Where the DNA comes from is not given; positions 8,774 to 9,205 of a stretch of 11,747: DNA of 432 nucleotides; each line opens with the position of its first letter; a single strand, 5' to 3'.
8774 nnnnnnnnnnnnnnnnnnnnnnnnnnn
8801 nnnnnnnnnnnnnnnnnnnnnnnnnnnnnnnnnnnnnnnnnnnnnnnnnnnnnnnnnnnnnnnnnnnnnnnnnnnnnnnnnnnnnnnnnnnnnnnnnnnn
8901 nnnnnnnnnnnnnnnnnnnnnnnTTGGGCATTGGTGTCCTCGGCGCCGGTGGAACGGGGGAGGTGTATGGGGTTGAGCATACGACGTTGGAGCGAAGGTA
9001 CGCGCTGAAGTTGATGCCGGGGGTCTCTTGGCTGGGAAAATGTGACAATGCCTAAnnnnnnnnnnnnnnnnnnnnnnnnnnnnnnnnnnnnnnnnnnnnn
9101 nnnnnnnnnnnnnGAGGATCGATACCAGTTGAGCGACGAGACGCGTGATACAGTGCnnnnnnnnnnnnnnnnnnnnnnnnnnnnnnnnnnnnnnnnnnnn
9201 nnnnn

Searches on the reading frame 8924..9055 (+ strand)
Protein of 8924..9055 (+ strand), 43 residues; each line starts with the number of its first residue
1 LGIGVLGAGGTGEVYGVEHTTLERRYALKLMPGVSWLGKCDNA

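Call 9: search_protein_families(library=pfam, proteins=[window:8924-9055:+], max_evalue=1)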
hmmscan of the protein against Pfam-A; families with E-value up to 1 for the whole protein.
window:8924-9055:+ (43 aa): 2 families
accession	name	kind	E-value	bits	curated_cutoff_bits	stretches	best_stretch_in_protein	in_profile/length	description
PF00069.31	Pkinase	-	0.085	12.7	31.7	1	5-31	6-32/263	Protein kinase domain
PF05225.22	HTH_psq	-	0.21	11.8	20.4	1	14-29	25-40/45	helix-turn-helix, Psq domain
